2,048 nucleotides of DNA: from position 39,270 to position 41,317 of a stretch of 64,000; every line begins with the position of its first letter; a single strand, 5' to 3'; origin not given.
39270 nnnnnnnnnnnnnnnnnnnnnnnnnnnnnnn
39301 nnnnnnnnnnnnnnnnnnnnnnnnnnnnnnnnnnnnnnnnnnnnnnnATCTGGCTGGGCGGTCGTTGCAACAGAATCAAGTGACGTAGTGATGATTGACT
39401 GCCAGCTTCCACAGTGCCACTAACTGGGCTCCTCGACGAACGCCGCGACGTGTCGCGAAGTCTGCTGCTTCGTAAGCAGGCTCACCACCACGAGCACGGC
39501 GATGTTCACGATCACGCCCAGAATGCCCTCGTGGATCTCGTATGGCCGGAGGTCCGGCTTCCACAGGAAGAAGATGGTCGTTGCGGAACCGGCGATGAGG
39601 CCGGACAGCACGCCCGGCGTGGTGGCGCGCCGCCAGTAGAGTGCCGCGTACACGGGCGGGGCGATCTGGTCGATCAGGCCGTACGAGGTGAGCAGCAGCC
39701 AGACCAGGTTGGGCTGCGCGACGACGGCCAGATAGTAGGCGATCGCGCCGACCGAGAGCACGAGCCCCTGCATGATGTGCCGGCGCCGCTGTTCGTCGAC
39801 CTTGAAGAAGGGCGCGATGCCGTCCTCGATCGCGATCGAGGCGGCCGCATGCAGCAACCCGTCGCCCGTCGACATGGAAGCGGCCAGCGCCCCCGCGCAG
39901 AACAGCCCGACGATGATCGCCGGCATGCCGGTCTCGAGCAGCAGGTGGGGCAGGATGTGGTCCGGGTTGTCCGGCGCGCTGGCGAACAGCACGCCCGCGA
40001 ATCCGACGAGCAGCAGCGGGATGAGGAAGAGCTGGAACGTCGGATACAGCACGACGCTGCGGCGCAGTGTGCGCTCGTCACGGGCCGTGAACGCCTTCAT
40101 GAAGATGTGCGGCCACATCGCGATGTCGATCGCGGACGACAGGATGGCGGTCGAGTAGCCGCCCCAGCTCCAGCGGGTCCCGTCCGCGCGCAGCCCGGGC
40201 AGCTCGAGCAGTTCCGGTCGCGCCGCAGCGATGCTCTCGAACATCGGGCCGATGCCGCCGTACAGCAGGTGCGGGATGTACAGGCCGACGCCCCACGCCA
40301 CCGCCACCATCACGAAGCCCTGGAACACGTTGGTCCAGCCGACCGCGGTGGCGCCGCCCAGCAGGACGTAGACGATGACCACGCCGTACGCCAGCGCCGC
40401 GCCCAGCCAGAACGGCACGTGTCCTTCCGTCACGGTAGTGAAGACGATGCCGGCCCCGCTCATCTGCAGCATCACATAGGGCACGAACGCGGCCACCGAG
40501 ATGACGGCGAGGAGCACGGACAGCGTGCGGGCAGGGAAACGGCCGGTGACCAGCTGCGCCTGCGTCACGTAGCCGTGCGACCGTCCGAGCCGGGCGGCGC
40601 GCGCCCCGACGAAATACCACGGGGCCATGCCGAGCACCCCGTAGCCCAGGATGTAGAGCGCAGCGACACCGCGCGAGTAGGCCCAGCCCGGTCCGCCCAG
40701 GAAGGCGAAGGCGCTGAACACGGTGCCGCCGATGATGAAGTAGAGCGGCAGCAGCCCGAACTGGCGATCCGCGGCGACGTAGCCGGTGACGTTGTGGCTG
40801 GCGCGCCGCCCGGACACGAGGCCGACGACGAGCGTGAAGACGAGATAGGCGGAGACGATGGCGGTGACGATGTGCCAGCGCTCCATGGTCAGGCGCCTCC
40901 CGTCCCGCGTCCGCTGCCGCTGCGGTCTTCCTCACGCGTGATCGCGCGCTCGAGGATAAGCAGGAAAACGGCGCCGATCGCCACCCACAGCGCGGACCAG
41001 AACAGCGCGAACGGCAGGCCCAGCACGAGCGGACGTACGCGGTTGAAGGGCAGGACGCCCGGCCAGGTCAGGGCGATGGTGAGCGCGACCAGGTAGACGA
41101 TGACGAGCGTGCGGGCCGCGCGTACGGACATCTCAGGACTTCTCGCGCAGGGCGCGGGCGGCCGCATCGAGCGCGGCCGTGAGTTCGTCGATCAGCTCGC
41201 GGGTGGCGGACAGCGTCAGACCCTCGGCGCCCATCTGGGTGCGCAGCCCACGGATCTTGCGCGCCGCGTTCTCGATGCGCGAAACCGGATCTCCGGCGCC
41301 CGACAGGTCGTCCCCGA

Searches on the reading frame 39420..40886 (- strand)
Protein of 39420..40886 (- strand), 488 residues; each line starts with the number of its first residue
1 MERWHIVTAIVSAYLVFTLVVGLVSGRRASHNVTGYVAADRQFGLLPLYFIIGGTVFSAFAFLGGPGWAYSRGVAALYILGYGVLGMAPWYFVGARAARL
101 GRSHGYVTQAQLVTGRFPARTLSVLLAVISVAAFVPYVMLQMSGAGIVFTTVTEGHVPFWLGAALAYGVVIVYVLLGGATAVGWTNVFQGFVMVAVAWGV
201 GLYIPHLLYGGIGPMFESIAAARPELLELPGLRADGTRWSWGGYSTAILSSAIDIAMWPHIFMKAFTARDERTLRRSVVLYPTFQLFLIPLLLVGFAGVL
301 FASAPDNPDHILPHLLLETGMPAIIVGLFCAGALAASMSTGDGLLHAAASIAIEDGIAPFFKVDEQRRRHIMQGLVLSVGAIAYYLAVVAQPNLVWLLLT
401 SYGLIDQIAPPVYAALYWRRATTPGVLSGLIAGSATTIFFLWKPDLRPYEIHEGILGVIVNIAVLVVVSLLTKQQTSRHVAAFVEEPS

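Call 6: search_protein_families(library=pfam, proteins=[window:39420-40886:-], max_evalue=0.1)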
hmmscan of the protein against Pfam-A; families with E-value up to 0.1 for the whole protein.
window:39420-40886:- (488 aa): 2 families
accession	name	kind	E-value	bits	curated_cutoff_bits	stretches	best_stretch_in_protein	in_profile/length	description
PF00474.23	SSF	-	3.3e-33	115.6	22.8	1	36-433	1-406/406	Sodium:solute symporter family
PF18405.6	SLC25_like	-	0.081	12.4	34.5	0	343-383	156-194/285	Mitochondrial SLC25 homolog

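Call 7: find_homologous_proteins(query=window:39423-40886:-, max_evalue=1e-30)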
Query window:39423-40886:- (488 aa): 2685 proteins with E <= 1e-30 among 8000 candidates; the best 120 are listed.
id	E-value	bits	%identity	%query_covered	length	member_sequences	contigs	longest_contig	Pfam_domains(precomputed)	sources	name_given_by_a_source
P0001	0.0e+0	1064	100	100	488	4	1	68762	PF00474.24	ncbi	-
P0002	5.0e-273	924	86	100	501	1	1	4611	PF00474.24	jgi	-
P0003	1.6e-269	913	85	99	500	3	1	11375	PF00474.24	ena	-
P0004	8.4e-249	844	79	99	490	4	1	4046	PF00474.24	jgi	jgi:SSS family solute:Na+ symporter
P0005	1.1e-245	834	77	99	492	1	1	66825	PF00474.24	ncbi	ncbi:MAG: sodium:solute symporter family protein [Longimicrobiales bacterium]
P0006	1.1e-245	834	77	99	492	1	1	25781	PF00474.24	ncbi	-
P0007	1.1e-245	834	77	99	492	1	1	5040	PF00474.24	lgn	-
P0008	1.8e-243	827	76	99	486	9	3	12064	PF00474.24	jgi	jgi:SSS family solute:Na+ symporter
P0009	5.5e-242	822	74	100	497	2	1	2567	PF00474.24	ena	-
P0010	3.2e-241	819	74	100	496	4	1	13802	PF00474.24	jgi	jgi:solute:Na+ symporter, SSS family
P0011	7.3e-240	815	74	100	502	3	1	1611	PF00474.24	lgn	-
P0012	8.9e-239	811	76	99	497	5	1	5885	PF00474.24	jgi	jgi:SSS family solute:Na+ symporter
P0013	4.4e-237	806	73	100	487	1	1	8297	PF00474.24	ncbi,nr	ncbi:MAG TPA: sodium:solute symporter family protein [Longimicrobiales bacterium]|nr:sodium:solute s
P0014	5.8e-237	805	73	100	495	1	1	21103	PF00474.24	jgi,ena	-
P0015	9.2e-237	805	74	100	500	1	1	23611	PF00474.24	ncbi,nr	ncbi:MAG TPA: sodium:solute symporter family protein [Longimicrobiales bacterium]|nr:sodium:solute s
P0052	9.6e-231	785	72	99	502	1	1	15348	PF00474.24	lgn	-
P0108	2.0e-220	751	67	98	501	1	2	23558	PF00474.24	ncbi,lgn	ncbi:MAG: sodium:solute symporter family protein [Longimicrobiales bacterium]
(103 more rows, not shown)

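Call 9: find_encoding_contigs(protein=P0002, flank=10000, max_places=3)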
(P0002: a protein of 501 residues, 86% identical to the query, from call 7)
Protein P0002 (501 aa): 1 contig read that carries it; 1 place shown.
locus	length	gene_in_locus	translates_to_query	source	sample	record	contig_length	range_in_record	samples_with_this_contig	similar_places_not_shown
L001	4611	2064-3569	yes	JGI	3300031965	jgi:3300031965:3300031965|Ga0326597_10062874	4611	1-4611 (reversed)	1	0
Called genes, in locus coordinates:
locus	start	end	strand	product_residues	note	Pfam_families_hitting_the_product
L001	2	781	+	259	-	?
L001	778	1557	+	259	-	PF00378:ECH_1, PF16113:ECH_2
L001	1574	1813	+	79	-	-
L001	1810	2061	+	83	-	PF11755:DUF3311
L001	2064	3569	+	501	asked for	PF00474:SSF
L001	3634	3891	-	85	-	PF01016:Ribosomal_L27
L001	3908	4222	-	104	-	PF00829:Ribosomal_L21p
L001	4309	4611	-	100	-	?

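Call 10: find_encoding_contigs(protein=P0003, flank=10000, max_places=3)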
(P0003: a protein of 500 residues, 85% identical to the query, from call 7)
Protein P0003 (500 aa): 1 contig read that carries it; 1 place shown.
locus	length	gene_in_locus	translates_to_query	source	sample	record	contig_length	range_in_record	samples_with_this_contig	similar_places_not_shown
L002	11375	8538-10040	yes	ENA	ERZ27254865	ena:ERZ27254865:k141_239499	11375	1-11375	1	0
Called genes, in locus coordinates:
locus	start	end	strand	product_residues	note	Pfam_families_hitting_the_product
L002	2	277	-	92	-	?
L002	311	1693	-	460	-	PF01972:SDH_protease, PF25145:NfeD1b_N, PF24961:NfeD_membrane, PF01957:NfeD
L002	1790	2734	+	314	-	PF00378:ECH_1, PF16113:ECH_2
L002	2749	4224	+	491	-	PF00171:Aldedh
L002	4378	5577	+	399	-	PF00108:Thiolase_N, PF02803:Thiolase_C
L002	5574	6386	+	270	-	PF00378:ECH_1, PF16113:ECH_2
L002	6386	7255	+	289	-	PF02737:3HCDH_N, PF00725:3HCDH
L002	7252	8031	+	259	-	PF00378:ECH_1, PF16113:ECH_2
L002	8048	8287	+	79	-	-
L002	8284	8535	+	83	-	PF11755:DUF3311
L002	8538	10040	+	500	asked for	PF00474:SSF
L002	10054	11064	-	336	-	-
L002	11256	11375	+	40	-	?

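Call 11: find_encoding_contigs(protein=P0005, flank=10000, max_places=3)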
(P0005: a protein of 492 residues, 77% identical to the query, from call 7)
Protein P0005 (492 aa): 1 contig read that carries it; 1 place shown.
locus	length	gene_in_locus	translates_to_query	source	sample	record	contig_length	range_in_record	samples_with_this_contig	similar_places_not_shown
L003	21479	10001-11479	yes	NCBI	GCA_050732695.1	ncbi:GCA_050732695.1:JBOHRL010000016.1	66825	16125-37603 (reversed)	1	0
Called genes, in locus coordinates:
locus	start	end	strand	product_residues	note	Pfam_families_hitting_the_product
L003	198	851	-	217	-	-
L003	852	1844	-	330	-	PF12127:FloA, PF02403:Seryl_tRNA_N (faint)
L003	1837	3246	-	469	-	PF01972:SDH_protease, PF25145:NfeD1b_N, PF24961:NfeD_membrane, PF01957:NfeD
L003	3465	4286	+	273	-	PF00378:ECH_1, PF16113:ECH_2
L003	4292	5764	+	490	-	PF00171:Aldedh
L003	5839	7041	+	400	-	PF00108:Thiolase_N, PF22691:Thiolase_C_1 (faint), PF02803:Thiolase_C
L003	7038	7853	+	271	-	PF00378:ECH_1, PF16113:ECH_2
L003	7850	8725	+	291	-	PF01210:NAD_Gly3P_dh_N (weak), PF02737:3HCDH_N, PF03446:NAD_binding_2 (weak), PF00725:3HCDH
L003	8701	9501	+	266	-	PF00378:ECH_1, PF16113:ECH_2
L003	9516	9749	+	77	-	-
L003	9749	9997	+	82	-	PF11755:DUF3311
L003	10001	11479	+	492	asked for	PF00474:SSF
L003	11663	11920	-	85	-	PF01016:Ribosomal_L27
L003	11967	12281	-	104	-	PF00829:Ribosomal_L21p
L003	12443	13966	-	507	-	PF10150:RNase_E_G, PF20833:RNase_E_G_Thio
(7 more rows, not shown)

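Call 16: find_related_loci(query=window:39423-40886:-, collection=genome_contigs, flank=8000)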
Query window:39423-40886:- (488 aa) in genome_contigs; peptide patterns used: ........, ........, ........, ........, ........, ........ (x = any residue, [..] = any of these).
96 stretches matched a pattern; 46 encode a relative of the query (tblastn E <= 1e-3); 46 distinct loci.
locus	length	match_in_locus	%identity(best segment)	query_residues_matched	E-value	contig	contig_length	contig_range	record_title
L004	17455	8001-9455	72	1-485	0e+0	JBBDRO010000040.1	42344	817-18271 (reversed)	MAG: Gemmatimonadota bacterium isolate LejiaC_71_52 Lejia_C_2126_length_42344_cov_29, whole genome shotgun sequence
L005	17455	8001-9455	66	1-485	0e+0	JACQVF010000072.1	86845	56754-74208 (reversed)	MAG: Gemmatimonadetes bacterium isolate NC_groundwater_1456_Ag_S-0.65um_69_46 S_p65_S5_coassembly_k141_3523809, whole ge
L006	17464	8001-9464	61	1-488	0e+0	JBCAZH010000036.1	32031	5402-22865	MAG: Pseudomonadota bacterium isolate J06563_6 NODE_173_length_32031_cov_29.587753, whole genome shotgun sequence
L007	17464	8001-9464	61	1-488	0e+0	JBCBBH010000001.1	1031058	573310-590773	MAG: Pseudomonadota bacterium isolate J06576_9 NODE_1_length_1031058_cov_38.186916, whole genome shotgun sequence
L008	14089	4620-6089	63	1-488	0e+0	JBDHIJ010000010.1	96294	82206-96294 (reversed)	MAG: Gemmatimonadota bacterium isolate BHB10-2_Bin_245 BHB10-2_Bin_245_scaffold_1903, whole genome shotgun sequence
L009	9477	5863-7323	61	1-487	0e+0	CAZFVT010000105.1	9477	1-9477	MAG TPA_asm: uncultured Woeseiaceae bacterium isolate SRP135972_co2_285 genome assembly, contig: NODE_9256_length_9477_c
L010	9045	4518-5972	60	1-485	0e+0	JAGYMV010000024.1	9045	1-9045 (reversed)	MAG: Wenzhouxiangella sp. isolate M55B128 24, whole genome shotgun sequence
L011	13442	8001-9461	61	1-487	0e+0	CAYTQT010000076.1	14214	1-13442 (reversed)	MAG TPA_asm: uncultured Wenzhouxiangella sp. isolate binchicken_co13_434 genome assembly, contig: NODE_6427_length_14214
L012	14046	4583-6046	61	1-488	0e+0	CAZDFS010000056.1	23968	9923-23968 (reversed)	MAG TPA_asm: uncultured Wenzhouxiangella sp. isolate binchicken_co405_72 genome assembly, contig: NODE_3016_length_23968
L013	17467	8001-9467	61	1-488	0e+0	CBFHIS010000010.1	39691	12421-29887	MAG: Wenzhouxiangella sp. isolate AGTU_286_bin_9_strict genome assembly, contig: AGTU_286_bin_9_strict_c10, whole genome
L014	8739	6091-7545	59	1-485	0e+0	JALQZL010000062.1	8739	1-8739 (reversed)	MAG: Wenzhouxiangellaceae bacterium isolate HJH.6 NODE_62_length_8739_cov_2.875779, whole genome shotgun sequence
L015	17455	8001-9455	59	1-485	0e+0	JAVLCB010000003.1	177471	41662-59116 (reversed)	MAG: Wenzhouxiangella sp. isolate Uz-M2-07 NODE_3_length_177471_cov_16.406508, whole genome shotgun sequence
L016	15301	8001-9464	60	1-487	0e+0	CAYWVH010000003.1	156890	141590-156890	MAG TPA_asm: uncultured Wenzhouxiangella sp. isolate binchicken_co208_239 genome assembly, contig: NODE_49_length_156890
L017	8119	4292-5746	60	1-485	0e+0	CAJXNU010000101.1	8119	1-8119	MAG TPA_asm: uncultured Wenzhouxiangella sp. isolate SRR4030062_bin.29_MetaBAT_v2.12.1_MAG genome assembly, contig: NODE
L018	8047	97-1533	60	17-475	3e-161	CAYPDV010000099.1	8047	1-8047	MAG TPA_asm: uncultured Gemmatimonadaceae bacterium isolate SRP284430_co1_185 genome assembly, contig: NODE_7157_length_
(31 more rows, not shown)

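Call 32: search_protein_families(library=ncbifam, proteins=[window:39423-40886:-], max_evalue=0.01)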
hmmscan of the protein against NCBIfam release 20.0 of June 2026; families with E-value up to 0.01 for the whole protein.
window:39423-40886:- (488 aa): 8 families
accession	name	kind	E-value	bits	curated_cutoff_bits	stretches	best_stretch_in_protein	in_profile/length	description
NF046076.1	monocarbox_MctP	equivalog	2.3e-36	125.5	625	1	10-471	4-479/481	monocarboxylate uptake permease MctP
TIGR02119.1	panF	equivalog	1.3e-32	113.4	328.05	1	6-474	3-470/471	sodium/pantothenate symporter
TIGR00813.1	sss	superfamily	4.1e-32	111.7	184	1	36-433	1-411/411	sodium/solute symporter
TIGR02121.1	Na_Pro_sym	equivalog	6.7e-30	104.2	515.5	1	9-482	5-479/488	sodium/proline symporter PutP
TIGR03648.1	Na_symport_lg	subfamily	1e-20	73.7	320.75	2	320-485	357-542/547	VC_2705 family sodium/solute symporter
NF058657.1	MncbAcdTpMctC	equivalog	1.1e-20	73.6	670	1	7-440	8-452/527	monocarboxylic acid transporter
NF006903.2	PRK09395.1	subfamily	7.7e-15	54.3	750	1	10-440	40-478/552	cation/acetate symporter ActP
NF011948.0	PRK15419.1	equivalog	1.6e-12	47.1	955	1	13-483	13-484/502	sodium/proline symporter PutP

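Call 41: list_cluster_members(proteins=[P0001, P0152, P0121])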
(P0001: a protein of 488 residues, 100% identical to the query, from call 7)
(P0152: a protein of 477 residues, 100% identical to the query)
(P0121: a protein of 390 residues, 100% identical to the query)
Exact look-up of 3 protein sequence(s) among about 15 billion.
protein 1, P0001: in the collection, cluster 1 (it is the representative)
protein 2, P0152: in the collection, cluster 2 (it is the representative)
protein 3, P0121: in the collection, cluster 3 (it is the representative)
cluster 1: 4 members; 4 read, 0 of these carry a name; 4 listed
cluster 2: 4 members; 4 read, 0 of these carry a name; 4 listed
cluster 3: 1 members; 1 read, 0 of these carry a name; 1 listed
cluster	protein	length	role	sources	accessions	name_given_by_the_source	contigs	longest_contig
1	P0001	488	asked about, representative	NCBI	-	-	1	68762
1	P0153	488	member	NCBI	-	-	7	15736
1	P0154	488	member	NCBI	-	-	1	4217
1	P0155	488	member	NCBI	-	-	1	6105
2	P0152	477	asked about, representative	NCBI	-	-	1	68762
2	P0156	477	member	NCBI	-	-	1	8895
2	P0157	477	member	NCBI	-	-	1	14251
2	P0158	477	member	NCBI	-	-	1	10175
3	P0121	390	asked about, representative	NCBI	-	-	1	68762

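Call 43: find_encoding_contigs(protein=P0153, flank=10000, max_places=8)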
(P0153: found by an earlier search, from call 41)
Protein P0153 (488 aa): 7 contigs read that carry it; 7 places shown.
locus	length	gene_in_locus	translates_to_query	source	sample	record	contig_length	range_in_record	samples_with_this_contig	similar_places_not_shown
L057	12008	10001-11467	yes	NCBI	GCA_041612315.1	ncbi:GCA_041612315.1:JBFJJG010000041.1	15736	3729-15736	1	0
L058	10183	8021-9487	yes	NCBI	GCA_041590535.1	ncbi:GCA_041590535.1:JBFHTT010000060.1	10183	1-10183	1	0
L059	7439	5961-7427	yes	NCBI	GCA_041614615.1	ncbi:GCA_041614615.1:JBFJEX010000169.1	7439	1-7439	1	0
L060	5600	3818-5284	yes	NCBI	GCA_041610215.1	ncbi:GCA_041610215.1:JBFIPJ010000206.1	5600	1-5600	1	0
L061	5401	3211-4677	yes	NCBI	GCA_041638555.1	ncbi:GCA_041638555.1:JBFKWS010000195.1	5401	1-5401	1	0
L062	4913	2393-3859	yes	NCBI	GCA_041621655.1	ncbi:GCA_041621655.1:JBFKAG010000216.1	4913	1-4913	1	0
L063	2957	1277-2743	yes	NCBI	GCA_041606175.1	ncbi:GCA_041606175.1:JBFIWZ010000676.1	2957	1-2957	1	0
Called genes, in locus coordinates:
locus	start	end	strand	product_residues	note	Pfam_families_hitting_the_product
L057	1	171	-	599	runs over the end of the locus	PF00009:GTP_EFTU, PF03144:GTP_EFTU_D2 (weak), PF14492:EFG_III (weak), PF00679:EFG_C, PF06421:LepA_C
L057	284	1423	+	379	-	PF13439:Glyco_transf_4, PF20706:GT4-conflict (weak), PF13579:Glyco_trans_4_4, PF00534:Glycos_transf_1, PF13692:Glyco_trans_1_4, PF13524:Glyco_trans_1_2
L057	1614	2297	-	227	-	-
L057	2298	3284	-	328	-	PF12127:FloA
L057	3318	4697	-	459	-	PF01972:SDH_protease, PF25145:NfeD1b_N, PF24961:NfeD_membrane, PF01957:NfeD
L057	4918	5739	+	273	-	PF00378:ECH_1, PF16113:ECH_2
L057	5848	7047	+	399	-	PF00108:Thiolase_N, PF02803:Thiolase_C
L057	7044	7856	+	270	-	PF00378:ECH_1, PF16113:ECH_2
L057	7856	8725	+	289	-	PF02737:3HCDH_N, PF03446:NAD_binding_2 (faint), PF00725:3HCDH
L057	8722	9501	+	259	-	PF00378:ECH_1, PF16113:ECH_2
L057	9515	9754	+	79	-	-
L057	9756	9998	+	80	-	PF11755:DUF3311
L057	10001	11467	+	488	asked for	PF00474:SSF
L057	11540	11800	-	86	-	PF04198:Sugar-bind (weak)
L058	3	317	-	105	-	?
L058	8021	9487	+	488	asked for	PF00474:SSF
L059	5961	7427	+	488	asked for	PF00474:SSF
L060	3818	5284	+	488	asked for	PF00474:SSF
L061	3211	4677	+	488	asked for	PF00474:SSF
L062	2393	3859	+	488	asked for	PF00474:SSF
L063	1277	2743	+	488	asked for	PF00474:SSF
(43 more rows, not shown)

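Call 46: find_encoding_contigs(protein=P0157, flank=10000, max_places=4)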
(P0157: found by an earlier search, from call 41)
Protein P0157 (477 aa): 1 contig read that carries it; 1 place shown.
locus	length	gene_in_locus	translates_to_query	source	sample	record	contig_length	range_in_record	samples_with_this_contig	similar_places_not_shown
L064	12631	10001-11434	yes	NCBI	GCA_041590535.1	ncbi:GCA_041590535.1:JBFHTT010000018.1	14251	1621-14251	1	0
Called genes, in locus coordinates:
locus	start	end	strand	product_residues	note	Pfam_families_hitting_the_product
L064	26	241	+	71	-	-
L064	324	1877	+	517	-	PF00270:DEAD, PF00271:Helicase_C, PF16124:RecQ_Zn_bind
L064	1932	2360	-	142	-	-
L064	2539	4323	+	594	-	-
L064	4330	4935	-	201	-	PF13442:Cytochrome_CBB3, PF00034:Cytochrom_C (weak)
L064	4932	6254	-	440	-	PF00174:Oxidored_molyb, PF03404:Mo-co_dimer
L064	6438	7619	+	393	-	PF02771:Acyl-CoA_dh_N, PF02770:Acyl-CoA_dh_M, PF00441:Acyl-CoA_dh_1, PF08028:Acyl-CoA_dh_2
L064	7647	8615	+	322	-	PF10150:RNase_E_G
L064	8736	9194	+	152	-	PF10150:RNase_E_G, PF20833:RNase_E_G_Thio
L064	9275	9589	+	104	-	PF00829:Ribosomal_L21p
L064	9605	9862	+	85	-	PF01016:Ribosomal_L27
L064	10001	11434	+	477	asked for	-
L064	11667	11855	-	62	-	-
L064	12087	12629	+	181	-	?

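Call 47: find_encoding_contigs(protein=P0158, flank=10000, max_places=4)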
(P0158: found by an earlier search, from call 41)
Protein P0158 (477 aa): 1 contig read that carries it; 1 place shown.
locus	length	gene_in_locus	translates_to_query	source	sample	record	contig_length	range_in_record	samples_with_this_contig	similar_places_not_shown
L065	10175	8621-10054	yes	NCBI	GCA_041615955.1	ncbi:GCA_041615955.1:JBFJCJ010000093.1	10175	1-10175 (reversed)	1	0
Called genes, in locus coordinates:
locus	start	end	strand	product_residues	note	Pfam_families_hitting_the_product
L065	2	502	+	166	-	?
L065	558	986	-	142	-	-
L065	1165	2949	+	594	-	-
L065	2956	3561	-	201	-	PF13442:Cytochrome_CBB3, PF00034:Cytochrom_C (weak)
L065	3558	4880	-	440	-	PF00174:Oxidored_molyb, PF03404:Mo-co_dimer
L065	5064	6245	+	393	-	PF02771:Acyl-CoA_dh_N, PF02770:Acyl-CoA_dh_M, PF00441:Acyl-CoA_dh_1, PF08028:Acyl-CoA_dh_2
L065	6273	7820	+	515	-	PF10150:RNase_E_G, PF20833:RNase_E_G_Thio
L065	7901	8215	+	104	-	PF00829:Ribosomal_L21p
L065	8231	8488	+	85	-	PF01016:Ribosomal_L27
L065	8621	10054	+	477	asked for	-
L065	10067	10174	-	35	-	?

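Call 48: find_encoding_contigs(protein=P0156, flank=10000, max_places=4)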
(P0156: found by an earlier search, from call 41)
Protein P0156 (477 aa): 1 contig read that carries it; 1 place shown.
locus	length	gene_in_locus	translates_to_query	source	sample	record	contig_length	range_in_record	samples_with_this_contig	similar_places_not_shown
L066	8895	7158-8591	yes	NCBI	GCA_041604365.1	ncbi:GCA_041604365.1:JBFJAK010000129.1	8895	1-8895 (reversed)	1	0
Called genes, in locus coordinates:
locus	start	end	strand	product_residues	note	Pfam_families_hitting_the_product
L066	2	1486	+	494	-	?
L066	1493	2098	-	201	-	PF13442:Cytochrome_CBB3, PF00034:Cytochrom_C (weak)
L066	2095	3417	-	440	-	PF00174:Oxidored_molyb, PF03404:Mo-co_dimer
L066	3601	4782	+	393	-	PF02771:Acyl-CoA_dh_N, PF02770:Acyl-CoA_dh_M, PF00441:Acyl-CoA_dh_1, PF08028:Acyl-CoA_dh_2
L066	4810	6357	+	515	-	PF10150:RNase_E_G, PF20833:RNase_E_G_Thio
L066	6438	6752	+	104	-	PF00829:Ribosomal_L21p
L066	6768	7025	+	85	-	PF01016:Ribosomal_L27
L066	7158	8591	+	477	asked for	-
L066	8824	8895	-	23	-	?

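Call 52: find_encoding_contigs(protein=P0155, flank=10000, max_places=4)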
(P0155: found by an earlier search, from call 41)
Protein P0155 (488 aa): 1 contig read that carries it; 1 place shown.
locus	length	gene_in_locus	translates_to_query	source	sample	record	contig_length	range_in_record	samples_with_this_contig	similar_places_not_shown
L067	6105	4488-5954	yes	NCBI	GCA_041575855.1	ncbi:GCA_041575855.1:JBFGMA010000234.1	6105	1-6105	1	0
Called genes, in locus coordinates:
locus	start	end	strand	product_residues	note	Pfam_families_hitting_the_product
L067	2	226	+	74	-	?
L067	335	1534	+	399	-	PF00108:Thiolase_N, PF02803:Thiolase_C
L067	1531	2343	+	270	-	PF00378:ECH_1, PF16113:ECH_2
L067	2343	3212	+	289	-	PF02737:3HCDH_N, PF03446:NAD_binding_2 (weak), PF00725:3HCDH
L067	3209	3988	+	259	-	PF00378:ECH_1, PF16113:ECH_2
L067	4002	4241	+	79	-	-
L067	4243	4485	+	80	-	PF11755:DUF3311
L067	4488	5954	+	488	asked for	PF00474:SSF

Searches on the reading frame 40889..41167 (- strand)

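Call 6: search_protein_families(library=pfam, proteins=[window:40889-41167:-], max_evalue=0.1)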
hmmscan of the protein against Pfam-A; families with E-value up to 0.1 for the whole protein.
window:40889-41167:- (92 aa): 2 families
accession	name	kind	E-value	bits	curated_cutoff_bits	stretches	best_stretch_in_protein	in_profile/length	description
PF11755.13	DUF3311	-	8.6e-08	32.6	30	1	26-80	4-56/61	Protein of unknown function (DUF3311)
PF04290.18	DctQ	-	0.032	14.6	28.3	1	14-77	61-128/132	Tripartite ATP-independent periplasmic transporters, DctQ component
